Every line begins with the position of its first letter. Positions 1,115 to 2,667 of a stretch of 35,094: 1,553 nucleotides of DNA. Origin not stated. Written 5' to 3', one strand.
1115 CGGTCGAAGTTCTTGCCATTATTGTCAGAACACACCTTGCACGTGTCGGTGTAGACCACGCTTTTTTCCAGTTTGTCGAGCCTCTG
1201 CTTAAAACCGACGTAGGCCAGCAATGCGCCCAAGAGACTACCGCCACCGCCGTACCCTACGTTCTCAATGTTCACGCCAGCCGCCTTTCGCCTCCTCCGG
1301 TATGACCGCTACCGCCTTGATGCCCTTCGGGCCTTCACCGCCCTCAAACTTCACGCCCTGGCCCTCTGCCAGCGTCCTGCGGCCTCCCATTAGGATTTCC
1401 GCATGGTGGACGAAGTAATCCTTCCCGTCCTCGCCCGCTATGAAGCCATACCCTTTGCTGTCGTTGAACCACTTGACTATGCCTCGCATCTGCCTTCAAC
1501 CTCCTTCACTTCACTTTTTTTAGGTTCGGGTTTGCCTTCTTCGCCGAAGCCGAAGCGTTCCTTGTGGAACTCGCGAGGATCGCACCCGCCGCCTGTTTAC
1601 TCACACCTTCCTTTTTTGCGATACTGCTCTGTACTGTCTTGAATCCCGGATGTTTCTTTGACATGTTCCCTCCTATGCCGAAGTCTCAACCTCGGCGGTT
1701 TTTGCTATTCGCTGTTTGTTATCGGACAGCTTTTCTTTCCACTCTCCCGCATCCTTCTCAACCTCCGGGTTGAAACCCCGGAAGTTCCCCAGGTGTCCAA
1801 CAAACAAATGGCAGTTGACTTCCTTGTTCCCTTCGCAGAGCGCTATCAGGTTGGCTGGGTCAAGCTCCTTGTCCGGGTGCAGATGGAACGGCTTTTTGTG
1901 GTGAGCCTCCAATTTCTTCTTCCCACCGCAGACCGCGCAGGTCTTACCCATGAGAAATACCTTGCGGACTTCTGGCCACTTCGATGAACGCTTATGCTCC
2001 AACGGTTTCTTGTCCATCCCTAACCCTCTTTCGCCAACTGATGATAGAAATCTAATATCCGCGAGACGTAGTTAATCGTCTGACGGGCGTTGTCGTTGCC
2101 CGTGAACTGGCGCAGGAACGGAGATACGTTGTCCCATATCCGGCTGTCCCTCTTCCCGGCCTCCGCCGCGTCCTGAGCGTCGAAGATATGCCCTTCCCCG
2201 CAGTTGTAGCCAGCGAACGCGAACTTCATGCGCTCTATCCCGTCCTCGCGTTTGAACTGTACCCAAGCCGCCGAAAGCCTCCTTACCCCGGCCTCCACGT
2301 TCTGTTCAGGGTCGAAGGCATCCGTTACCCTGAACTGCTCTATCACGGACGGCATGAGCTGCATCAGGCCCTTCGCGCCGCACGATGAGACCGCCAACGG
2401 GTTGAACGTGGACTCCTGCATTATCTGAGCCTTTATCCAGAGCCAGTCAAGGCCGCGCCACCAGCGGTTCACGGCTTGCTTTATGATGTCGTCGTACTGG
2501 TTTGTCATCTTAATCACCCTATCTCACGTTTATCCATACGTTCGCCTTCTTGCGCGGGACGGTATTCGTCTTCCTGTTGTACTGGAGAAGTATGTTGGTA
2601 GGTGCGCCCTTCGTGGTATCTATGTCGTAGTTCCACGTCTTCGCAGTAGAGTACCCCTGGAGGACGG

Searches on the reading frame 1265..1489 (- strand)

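Call 55: search_protein_families(library=pfam, proteins=[window:1265-1489:-], max_evalue=0.01)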
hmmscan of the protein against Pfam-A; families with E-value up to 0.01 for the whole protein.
window:1265-1489:- (74 aa): 1 family
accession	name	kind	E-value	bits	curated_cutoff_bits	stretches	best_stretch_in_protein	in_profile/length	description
PF00313.28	CSD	-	5e-21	74.8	27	1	1-63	1-64/66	'Cold-shock' DNA-binding domain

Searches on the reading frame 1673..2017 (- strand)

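Call 55: search_protein_families(library=pfam, proteins=[window:1673-2017:-], max_evalue=0.01)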
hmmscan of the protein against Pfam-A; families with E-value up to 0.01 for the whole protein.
window:1673-2017:- (114 aa): 1 family
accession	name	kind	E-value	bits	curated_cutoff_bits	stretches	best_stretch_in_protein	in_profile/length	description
PF01844.29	HNH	-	0.0001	22.8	21.4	1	27-62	1-38/47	HNH endonuclease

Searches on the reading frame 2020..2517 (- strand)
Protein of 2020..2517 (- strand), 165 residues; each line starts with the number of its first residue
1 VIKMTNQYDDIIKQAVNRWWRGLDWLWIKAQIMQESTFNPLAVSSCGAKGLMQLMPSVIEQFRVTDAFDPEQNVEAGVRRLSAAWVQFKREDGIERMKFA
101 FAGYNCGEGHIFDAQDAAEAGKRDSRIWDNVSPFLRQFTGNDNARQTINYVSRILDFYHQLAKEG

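Call 34: find_encoding_contigs(protein=window:2020-2517:-, flank=10000, max_places=10)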
Protein window:2020-2517:- (165 aa): no gene with exactly this product is on record in the collection.

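Call 55: search_protein_families(library=pfam, proteins=[window:2020-2517:-], max_evalue=0.01)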
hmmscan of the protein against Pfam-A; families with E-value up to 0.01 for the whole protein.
window:2020-2517:- (165 aa): 1 family
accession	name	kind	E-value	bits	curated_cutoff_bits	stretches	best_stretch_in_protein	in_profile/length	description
PF01464.25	SLT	-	2.1e-19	69.6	21.3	1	22-122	11-112/117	Transglycosylase SLT domain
